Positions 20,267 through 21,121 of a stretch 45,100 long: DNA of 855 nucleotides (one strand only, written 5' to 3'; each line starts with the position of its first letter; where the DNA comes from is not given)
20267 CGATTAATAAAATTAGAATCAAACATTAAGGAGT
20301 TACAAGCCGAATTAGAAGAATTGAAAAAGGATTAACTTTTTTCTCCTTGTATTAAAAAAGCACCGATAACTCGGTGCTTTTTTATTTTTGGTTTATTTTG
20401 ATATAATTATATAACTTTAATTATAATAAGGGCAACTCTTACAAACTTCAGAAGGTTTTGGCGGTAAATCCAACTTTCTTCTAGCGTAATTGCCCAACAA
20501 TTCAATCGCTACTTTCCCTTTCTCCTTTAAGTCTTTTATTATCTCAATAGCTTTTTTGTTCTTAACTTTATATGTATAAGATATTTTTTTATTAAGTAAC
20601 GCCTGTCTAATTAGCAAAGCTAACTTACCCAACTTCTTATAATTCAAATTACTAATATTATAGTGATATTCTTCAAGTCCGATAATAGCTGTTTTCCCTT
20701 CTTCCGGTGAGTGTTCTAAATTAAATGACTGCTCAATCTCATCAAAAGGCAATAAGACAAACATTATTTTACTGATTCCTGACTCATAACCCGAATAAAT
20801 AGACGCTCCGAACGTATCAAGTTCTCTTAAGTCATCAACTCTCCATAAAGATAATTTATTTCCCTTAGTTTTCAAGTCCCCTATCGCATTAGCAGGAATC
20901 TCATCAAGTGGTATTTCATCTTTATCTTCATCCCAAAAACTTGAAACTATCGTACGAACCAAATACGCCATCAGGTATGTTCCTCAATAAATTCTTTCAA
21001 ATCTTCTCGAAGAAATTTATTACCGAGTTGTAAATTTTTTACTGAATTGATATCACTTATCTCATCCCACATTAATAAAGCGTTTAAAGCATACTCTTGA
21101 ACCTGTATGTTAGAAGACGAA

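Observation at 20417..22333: Translationally coupled three-gene operon (239/209/184 aa) with no recognisable domains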

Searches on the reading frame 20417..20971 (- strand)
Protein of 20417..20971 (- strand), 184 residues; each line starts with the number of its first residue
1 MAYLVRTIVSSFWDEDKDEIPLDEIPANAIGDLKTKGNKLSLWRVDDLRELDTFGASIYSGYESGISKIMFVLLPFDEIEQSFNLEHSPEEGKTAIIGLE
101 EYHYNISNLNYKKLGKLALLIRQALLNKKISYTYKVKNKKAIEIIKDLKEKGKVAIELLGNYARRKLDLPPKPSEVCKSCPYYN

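Call 5: search_protein_families(library=pfam, proteins=[window:20417-20971:-], max_evalue=1)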
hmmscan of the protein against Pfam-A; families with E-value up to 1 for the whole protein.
window:20417-20971:- (184 aa): 3 families
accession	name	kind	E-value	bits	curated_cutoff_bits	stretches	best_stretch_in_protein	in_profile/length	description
PF16346.12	GH32_BT1760-like_C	-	0.0051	17.2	31.4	1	37-136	54-152/176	GH32, BT1760-like, C-terminal domain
PF07239.17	OpcA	-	0.031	14.3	26.3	1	74-122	39-87/251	Outer membrane protein OpcA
PF21120.3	MCM_WH_arc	-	0.054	14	26.1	1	126-154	26-54/63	Archaeal MCM, winged-helix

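Call 6: search_protein_families(library=padloc, proteins=[window:20417-20971:-], max_evalue=1)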
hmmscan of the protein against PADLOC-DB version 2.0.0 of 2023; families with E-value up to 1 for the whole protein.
window:20417-20971:- (184 aa): 0 families

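Call 7: search_protein_families(library=ncbifam, proteins=[window:20417-20971:-], max_evalue=1)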
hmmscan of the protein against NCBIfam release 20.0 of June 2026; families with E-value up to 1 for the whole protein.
window:20417-20971:- (184 aa): 0 families

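Call 8: search_protein_families(library=phrogs, proteins=[window:20417-20971:-], max_evalue=0.1)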
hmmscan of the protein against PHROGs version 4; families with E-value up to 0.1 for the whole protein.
window:20417-20971:- (184 aa): 1 family
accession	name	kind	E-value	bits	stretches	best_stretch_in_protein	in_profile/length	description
phrog_10743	-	unknown function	1.6e-12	48.7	1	1-160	1-161/178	-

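Call 10: search_dna_similar(query=window:20417-20971:-, collection=phages, mode=protein, max_rows=25, max_evalue=0.001)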
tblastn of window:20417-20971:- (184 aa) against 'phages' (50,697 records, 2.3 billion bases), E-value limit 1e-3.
Records with a match: 3; places in all: 3; records where one place covers at least 80% of the query: 3.
Best place of each record, by identity: <60% 3.
By first word of the organism name: Acinetobacter 3.
By host as written in the record: Acinetobacter baumannii Ab105 1; Acinetobacter baumannii MDR-TJ 1; - 1.
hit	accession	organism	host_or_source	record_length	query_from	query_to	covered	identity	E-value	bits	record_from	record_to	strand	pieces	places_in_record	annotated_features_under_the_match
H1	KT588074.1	Acinetobacter phage Ab105-1phi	Acinetobacter baumannii Ab105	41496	1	170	92%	30.9%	3e-5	49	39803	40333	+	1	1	hypothetical protein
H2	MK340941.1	Acinetobacter phage AbTJ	Acinetobacter baumannii MDR-TJ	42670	1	170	92%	30.9%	3e-5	49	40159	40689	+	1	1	hypothetical protein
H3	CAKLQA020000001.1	Acinetobacter phage MD-2021a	not known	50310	1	170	92%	30.9%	3e-5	49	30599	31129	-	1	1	Uncharacterised protein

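Call 11: get_annotated_region(hit=H1, flank=4000)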
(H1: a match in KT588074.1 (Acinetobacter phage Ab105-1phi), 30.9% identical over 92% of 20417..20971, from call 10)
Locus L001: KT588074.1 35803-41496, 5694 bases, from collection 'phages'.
description: Acinetobacter phage Ab105-1phi, complete genome.
organism: Acinetobacter phage Ab105-1phi (NCBI taxid 1718840)
taxonomy: Viruses; Duplodnaviria; Heunggongvirae; Uroviricota; Caudoviricetes
host: Acinetobacter baumannii Ab105; source: -; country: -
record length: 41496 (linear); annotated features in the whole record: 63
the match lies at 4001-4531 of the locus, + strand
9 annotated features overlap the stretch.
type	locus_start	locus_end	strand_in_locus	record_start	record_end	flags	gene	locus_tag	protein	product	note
CDS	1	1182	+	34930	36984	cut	-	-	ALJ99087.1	tail fiber protein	*col: 1; *functional_group: Phage tail fiber proteins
CDS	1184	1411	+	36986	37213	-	-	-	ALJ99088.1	hypothetical protein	-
CDS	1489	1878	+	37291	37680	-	-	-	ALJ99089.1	hypothetical protein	hypothetical protein [Acinetobacter phage Bphi-B1251] YP_007010631.1; FIG00350821: hypothetical protein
CDS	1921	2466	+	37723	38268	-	-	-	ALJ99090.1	secretion activator protein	hypothetical protein [Acinetobacter phage Bphi-B1251] YP_007010632.1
CDS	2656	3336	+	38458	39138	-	-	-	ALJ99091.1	hypothetical protein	hypothetical protein [Acinetobacter phage Bphi-B1251] YP_007010633.1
CDS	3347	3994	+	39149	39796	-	-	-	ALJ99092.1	hypothetical protein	hypothetical protein [Acinetobacter phage Bphi-B1251] YP_007010634.1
CDS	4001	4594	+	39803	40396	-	-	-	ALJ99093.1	hypothetical protein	hypothetical protein [Acinetobacter phage Bphi-B1251] YP_007010635.1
CDS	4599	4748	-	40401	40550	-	-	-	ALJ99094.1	lesion bypass DNA polymerase V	UmuC; Error-prone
CDS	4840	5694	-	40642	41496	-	-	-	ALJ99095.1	transposase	transposase insF [Escherichia coli CFT073] NP_755450.1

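Call 12: find_homologous_proteins(query=window:20417-20971:-)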
Query window:20417-20971:- (184 aa): 2 proteins with E <= 0.001 among 129 candidates.
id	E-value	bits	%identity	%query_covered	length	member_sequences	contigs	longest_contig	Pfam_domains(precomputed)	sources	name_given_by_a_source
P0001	6.9e-116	402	99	100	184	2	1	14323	-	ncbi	-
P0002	8.8e-98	343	86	100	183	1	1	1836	-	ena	-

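Call 18: find_encoding_contigs(protein=P0001, flank=10000)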
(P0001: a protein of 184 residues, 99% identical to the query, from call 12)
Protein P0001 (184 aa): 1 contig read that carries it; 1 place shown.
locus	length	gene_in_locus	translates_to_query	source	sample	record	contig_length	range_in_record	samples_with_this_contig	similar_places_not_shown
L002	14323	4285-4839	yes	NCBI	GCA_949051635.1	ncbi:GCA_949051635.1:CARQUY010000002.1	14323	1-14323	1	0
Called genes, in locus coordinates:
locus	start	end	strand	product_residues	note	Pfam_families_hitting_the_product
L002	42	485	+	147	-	-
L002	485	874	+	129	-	-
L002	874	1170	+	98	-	-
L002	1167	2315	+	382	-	-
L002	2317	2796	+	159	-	-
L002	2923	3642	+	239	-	-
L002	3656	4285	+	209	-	-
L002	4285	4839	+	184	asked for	-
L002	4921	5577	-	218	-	-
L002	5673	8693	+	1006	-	-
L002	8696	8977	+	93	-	-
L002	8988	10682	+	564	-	-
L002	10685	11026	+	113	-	-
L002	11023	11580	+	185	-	-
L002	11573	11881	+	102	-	-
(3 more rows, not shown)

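Call 19: find_encoding_contigs(protein=P0002, flank=10000)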
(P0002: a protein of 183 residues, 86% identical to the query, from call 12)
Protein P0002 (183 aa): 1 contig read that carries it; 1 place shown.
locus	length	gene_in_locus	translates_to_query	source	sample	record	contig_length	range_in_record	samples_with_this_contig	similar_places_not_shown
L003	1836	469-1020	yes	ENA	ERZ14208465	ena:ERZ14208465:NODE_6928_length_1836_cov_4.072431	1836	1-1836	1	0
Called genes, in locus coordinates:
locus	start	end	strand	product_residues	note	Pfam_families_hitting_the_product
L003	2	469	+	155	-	?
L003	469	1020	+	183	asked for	-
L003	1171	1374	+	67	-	PF13443:HTH_26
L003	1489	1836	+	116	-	?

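Call 30: find_related_loci(query=A2, collection=genome_contigs, flank=6000)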
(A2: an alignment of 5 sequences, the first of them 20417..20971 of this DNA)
Query A2 (184 aa) in genome_contigs; peptide patterns used: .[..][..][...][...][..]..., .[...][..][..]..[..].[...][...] (x = any residue, [..] = any of these).
78 stretches matched a pattern; 1 encode a relative of the query (tblastn E <= 1e-3); 1 distinct loci.
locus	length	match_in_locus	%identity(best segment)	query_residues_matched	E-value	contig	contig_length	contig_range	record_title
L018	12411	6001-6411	33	1-143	6e-19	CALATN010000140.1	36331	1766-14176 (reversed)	MAG TPA_asm: uncultured Clostridia bacterium isolate SRR6425805_bin.93_CONCOCT_v1.1_MAG genome assembly, contig: ERZ1767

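Call 31: find_related_loci(query=A2, collection=viral_contigs, flank=6000)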
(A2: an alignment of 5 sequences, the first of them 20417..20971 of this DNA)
Query A2 (184 aa) in viral_contigs; peptide patterns used: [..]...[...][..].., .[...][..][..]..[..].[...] (x = any residue, [..] = any of these).
62 stretches matched a pattern; 27 encode a relative of the query (tblastn E <= 1e-3); 27 distinct loci.
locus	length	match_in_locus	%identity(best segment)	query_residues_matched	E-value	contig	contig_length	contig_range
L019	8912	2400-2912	29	1-180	3e-13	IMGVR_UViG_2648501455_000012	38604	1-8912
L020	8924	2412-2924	27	1-180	4e-11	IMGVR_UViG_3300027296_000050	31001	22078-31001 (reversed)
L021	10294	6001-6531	31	1-170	3e-9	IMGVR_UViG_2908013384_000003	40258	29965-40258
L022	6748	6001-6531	31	1-170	3e-9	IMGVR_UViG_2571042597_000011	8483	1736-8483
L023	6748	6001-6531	31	1-170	3e-9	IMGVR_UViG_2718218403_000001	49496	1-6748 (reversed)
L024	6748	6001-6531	31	1-170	3e-9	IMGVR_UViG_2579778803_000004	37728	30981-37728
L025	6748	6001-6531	31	1-170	3e-9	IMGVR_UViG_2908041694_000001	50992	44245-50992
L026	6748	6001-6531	31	1-170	3e-9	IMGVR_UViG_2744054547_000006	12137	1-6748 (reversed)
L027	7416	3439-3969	31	1-170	3e-9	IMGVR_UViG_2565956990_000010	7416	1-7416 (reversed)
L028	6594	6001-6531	31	1-170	3e-9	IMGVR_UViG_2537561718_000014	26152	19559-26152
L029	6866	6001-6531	31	1-170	3e-9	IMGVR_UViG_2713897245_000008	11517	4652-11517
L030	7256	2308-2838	31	1-170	3e-9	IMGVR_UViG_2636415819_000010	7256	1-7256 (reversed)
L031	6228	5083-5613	31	1-170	3e-9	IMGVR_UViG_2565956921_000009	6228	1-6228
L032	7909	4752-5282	31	1-170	3e-9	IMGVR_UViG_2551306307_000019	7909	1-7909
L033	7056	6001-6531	31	1-170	3e-9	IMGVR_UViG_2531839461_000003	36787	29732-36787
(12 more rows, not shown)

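Call 34: search_protein_families(library=padloc, proteins=[L019:1044-1781:+, L019:1774-2397:+, L019:2400-2930:+, L018:4516-5292:+, L018:5264-5995:+, L018:5992-6525:+, L001:2656-3336:+, L001:3347-3994:+, L001:4001-4594:+], max_evalue=1)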
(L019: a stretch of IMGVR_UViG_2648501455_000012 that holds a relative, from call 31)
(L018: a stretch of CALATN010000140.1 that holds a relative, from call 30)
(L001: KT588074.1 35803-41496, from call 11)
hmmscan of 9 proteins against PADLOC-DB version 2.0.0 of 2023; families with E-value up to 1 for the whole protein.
L019:1044-1781:+ (245 aa): 0 families

L019:1774-2397:+ (207 aa): 0 families

L019:2400-2930:+ (176 aa): 1 family
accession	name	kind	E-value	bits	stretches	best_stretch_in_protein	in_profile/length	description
PDLC03669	Control_protein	-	0.017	13.4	1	93-148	12-68/96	control protein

L018:4516-5292:+ (258 aa): 0 families

L018:5264-5995:+ (243 aa): 1 family
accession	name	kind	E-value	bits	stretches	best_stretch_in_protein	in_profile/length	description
PDLC04434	PDC-M13A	-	0.06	11.5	0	3-67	3-68/78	-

L018:5992-6525:+ (177 aa): 0 families

L001:2656-3336:+ (226 aa): 0 families

L001:3347-3994:+ (215 aa): 0 families

L001:4001-4594:+ (197 aa): 0 families
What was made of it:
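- On Any known or candidate defence system in PADLOC-DB 2.0.0: For nine diverged homologs, only two chance-level hits at E 0.017 and 0.06 (call 34).
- Closest known: Antiviral cargo hotspots of prophages and satellites. Different: The cargo matches none of the systems modelled in PADLOC-DB 2.0.0 (calls 6, 34).
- PADLOC has no hit (calls 6, 34).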

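Call 35: search_protein_families(library=pfam, proteins=[L019:1044-1781:+, L019:1774-2397:+, L019:2400-2930:+, L018:4516-5292:+, L018:5264-5995:+, L018:5992-6525:+, L001:2656-3336:+, L001:3347-3994:+, L001:4001-4594:+], max_evalue=1)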
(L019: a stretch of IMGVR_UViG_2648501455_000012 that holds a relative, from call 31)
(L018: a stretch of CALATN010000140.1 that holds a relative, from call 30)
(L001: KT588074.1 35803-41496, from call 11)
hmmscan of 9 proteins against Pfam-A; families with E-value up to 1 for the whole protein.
L019:1044-1781:+ (245 aa): 0 families

L019:1774-2397:+ (207 aa): 0 families

L019:2400-2930:+ (176 aa): 1 family
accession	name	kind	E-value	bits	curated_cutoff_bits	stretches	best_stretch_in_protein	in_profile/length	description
PF10151.14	TMEM214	-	0.24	10.3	27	1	24-140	377-485/660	TMEM214, C-terminal, caspase 4 activator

L018:4516-5292:+ (258 aa): 1 family
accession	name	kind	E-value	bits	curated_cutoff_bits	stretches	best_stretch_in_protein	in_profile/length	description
PF00413.30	Peptidase_M10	-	0.18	12.1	24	1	85-148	5-64/159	Matrixin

L018:5264-5995:+ (243 aa): 3 families
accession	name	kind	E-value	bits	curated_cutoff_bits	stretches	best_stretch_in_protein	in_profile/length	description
PF23725.1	Dredd_N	-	0.0038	17.5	27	1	8-49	17-61/100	Caspase-8, N-terminal domain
PF00613.26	PI3Ka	-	0.012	15.5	31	1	141-209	42-103/185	Phosphoinositide 3-kinase family, accessory domain (PIK domain)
PF16695.10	Tai4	-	0.3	12.1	27.1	0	88-132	27-71/92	Type VI secretion system (T6SS), amidase immunity protein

L018:5992-6525:+ (177 aa): 1 family
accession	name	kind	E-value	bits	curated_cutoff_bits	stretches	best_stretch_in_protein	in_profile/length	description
PF01984.25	dsDNA_bind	-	0.041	14.6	26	1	137-175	61-100/106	Double-stranded DNA-binding domain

L001:2656-3336:+ (226 aa): 1 family
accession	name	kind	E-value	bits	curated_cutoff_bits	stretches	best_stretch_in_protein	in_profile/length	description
PF19141.5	DUF5824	-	0.12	13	25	1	144-194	33-79/127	Family of unknown function (DUF5824)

L001:3347-3994:+ (215 aa): 2 families
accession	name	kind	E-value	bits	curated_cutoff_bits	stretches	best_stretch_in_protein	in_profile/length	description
PF07700.20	HNOB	-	0.054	13.8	25.5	1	59-149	11-97/163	Haem-NO-binding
PF21594.4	UBA_MELK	-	0.094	13.2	27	1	103-134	8-39/43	Maternal embryonic leucine zipper kinase, UBA domain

L001:4001-4594:+ (197 aa): 2 families
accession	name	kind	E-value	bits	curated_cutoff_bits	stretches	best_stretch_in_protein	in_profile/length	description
PF24090.1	DUF7375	-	0.059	14.1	27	0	7-77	3-72/118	Family of unknown function (DUF7375)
PF17221.8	COMMD1_N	-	0.13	13.1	23.4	1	7-65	13-71/102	COMMD1 N-terminal domain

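Call 36: search_protein_families(library=ncbifam, proteins=[L019:1044-1781:+, L019:1774-2397:+, L019:2400-2930:+, L018:4516-5292:+, L018:5264-5995:+, L018:5992-6525:+, L001:2656-3336:+, L001:3347-3994:+, L001:4001-4594:+], max_evalue=1)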
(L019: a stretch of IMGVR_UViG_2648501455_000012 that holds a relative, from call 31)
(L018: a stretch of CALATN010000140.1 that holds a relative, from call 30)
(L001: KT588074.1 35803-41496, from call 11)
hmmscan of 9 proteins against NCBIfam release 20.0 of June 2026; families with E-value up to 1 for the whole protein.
L019:1044-1781:+ (245 aa): 0 families

L019:1774-2397:+ (207 aa): 0 families

L019:2400-2930:+ (176 aa): 1 family
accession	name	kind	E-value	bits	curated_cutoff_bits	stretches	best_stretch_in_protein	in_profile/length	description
TIGR00313.1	cobQ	equivalog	0.078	11.8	309.9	1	78-134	123-177/477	cobyric acid synthase CobQ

L018:4516-5292:+ (258 aa): 0 families

L018:5264-5995:+ (243 aa): 2 families
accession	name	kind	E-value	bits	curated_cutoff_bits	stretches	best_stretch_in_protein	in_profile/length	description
TIGR03734.1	PRTRC_parB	hypoth_equivalog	0.0042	15.7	278.6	1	15-150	405-538/555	PRTRC system ParB family protein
NF050059.1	e_dPHAscl_type2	hypoth_equivalog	0.0098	15.3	280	1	17-152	45-175/305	extracellular catalytic domain type 2 short-chain-length polyhydroxyalkanoate depolymerase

L018:5992-6525:+ (177 aa): 1 family
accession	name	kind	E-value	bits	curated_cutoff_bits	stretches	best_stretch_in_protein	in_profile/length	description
NF003268.0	PRK04239.1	equivalog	0.048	13.8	98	1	137-174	70-107/113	DNA-binding protein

L001:2656-3336:+ (226 aa): 0 families

L001:3347-3994:+ (215 aa): 1 family
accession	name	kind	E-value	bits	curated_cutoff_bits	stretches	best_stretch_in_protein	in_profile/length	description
NF002126.0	PRK00964.1-4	subfamily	0.11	12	161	1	16-72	100-156/186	tetrahydromethanopterin S-methyltransferase subunit A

L001:4001-4594:+ (197 aa): 1 family
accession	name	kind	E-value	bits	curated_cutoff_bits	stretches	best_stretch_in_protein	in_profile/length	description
NF005130.0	PRK06569.1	equivalog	0.47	10.6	174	1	105-166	59-118/157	F0F1 ATP synthase subunit B'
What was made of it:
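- No component resembles any known toxin or antitoxin family, and none has an HTH or other DNA-binding autoregulator domain (calls 5-7, 34-36).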

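Call 44: search_solved_structures(query=A6, max_evalue=10)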
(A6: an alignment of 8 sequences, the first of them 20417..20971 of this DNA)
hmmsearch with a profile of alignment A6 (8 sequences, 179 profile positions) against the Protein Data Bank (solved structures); distinct sequences matched with E-value up to 10: 3.
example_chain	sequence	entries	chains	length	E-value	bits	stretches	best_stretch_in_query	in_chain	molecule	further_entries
4fn5_A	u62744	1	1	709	0.37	13.7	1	57-107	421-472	Elongation factor G 1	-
7pao_9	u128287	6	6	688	0.53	13.2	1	18-106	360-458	Elongation factor G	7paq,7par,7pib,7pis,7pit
6n0i_A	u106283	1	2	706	1.6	11.7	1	57-106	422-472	Elongation factor G 2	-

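Call 47: find_related_loci(query=A7, collection=metagenome_contigs, flank=5000)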
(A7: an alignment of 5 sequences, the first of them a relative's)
Query A7 (177 aa) in metagenome_contigs; peptide patterns used: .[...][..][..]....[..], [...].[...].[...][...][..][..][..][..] (x = any residue, [..] = any of these).
167 stretches matched a pattern; 20 encode a relative of the query (tblastn E <= 1e-3); 20 distinct loci.
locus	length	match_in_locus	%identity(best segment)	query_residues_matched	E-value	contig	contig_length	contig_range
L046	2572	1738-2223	46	2-162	8e-42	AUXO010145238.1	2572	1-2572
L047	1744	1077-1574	44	4-167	2e-37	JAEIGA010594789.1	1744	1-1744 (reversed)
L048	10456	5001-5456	41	1-152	3e-26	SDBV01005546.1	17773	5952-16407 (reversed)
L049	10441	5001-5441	39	4-142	1e-23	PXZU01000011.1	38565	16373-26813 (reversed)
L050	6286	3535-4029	34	3-166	3e-23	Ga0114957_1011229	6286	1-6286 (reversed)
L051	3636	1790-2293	29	2-168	9e-23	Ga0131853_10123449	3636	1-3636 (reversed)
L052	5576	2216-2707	33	4-161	4e-20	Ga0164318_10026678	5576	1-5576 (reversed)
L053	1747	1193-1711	30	2-172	1e-19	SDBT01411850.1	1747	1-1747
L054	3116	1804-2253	34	4-152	4e-19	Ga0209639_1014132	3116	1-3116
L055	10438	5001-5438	32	4-152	7e-19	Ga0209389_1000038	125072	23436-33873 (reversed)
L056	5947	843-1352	32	4-161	4e-18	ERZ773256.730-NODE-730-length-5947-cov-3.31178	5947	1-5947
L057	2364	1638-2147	31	4-161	8e-17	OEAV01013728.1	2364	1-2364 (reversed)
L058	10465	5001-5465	25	1-152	3e-13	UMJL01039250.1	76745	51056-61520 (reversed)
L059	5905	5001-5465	25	1-152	3e-13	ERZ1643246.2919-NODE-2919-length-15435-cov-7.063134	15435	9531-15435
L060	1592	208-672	25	1-152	2e-13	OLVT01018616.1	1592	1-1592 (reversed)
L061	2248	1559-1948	33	3-128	7e-12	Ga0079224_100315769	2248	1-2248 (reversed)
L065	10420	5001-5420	38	4-143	3e-23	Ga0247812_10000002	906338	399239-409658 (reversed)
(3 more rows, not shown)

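Call 64: search_protein_representatives(alignment_id=A9)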
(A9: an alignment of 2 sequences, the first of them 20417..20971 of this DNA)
Query: 2 sequences, 184 profile positions. Proteins with E-value up to 0.001 (for the whole library): 545; up to 1e-10: 50; up to 1e-30: 2. The best 150 are listed.
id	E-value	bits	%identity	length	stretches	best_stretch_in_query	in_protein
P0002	3.8e-117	404.6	-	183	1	1-184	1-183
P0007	4.0e-33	130.8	-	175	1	1-164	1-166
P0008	3.0e-30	121.4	-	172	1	1-167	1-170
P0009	2.8e-27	111.7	-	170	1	1-167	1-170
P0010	5.3e-27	110.9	-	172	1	1-168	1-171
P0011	8.7e-26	106.9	-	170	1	1-167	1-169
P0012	1.3e-25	106.3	-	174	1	1-169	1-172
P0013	3.4e-25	105.0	-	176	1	1-165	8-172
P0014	4.6e-25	104.5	-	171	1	1-167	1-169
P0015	3.9e-24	101.5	-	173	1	1-169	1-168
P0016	4.1e-23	98.2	-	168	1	1-167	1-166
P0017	3.2e-22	95.2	-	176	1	1-169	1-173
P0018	3.3e-22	95.2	-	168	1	1-167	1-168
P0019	8.8e-22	93.8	-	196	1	1-171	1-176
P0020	1.5e-19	86.6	-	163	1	1-164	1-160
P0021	2.4e-17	79.4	-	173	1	1-166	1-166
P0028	1.8e-12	63.5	-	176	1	1-156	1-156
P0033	4.5e-12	62.2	-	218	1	1-129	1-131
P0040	1.9e-11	60.1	-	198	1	1-181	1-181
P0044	3.8e-11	59.2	-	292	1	3-172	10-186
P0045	4.4e-11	59.0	-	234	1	1-180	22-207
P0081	1.5e-09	54.0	-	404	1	15-164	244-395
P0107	1.1e-08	51.2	-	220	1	5-129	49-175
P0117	2.2e-08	50.2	-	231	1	2-151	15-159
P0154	9.0e-08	48.2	-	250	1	1-168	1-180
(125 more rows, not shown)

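Call 68: search_protein_families(library=pfam, proteins=[P0081, P0044, P0154, P0045, P0117, P0107, P0033], max_evalue=0.1)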
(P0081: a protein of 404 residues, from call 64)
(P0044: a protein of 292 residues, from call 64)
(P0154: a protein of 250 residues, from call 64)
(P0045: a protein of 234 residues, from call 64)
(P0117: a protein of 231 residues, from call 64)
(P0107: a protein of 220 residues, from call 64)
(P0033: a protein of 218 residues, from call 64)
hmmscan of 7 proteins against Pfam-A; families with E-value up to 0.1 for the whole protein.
P0081 (404 aa): 2 families
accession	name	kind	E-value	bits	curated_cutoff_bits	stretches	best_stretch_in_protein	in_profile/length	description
PF02985.28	HEAT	-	0.019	15.6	23.5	1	163-185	4-26/31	HEAT repeat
PF19754.4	DUF6241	-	0.031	14.9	27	0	165-207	29-71/90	Family of unknown function (DUF6241)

P0044 (292 aa): 1 family
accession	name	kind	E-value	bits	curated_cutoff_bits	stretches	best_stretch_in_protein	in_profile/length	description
PF04266.20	ASCH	-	5.4e-07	30.7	21.2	1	194-291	8-101/103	ASCH domain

P0154 (250 aa): 0 families

P0045 (234 aa): 0 families

P0117 (231 aa): 2 families
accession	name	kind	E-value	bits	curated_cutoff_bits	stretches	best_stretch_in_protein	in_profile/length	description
PF19282.5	Exportin-T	-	0.015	13.8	27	1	126-201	52-126/687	Exportin-T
PF21016.3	RlmN_N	-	0.063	13.5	24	0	121-181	4-57/60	Ribosomal RNA large subunit methyltransferase N-terminal domain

P0107 (220 aa): 0 families

P0033 (218 aa): 1 family
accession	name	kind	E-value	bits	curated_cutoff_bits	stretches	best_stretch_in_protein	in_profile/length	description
PF00771.25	FHIPEP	-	0.0071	15.3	29.1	1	112-205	499-592/657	FHIPEP family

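Call 72: predict_structure(alignment_id=A10)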
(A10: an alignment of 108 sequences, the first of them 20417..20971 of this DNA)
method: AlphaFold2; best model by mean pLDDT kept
length: 184 residues; sequences in the alignment: 108
mean_pLDDT: 94.3   pTM: 0.86
mean pLDDT of the five models: 94.3, 94.2, 93.7, 93.2, 93.1
residues with pLDDT >= 90: 163; 70-90: 11; 50-70: 9; < 50: 1
segments of 3 or more residues with pLDDT < 50: none
pLDDT, mean of each block of 10 residues (from residue 1): 97 88 93 98 97 97 96 98 98 97 98 97 93 97 98 98 97 75 58
secondary structure, 60 per line:
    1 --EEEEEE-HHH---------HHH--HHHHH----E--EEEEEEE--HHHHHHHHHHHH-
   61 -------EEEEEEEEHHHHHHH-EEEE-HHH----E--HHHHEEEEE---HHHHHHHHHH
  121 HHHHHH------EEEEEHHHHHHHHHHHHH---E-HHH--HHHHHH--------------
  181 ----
elements in order: E3-8 H27-31 E39-45 H48-59 E68-75 H76-82 E84-87 H99-102 E103-107 H111-126 E133-137 H138-150 H161-166
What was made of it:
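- On Known protein folds (protein C): The model has pLDDT 94.3 (call 72).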
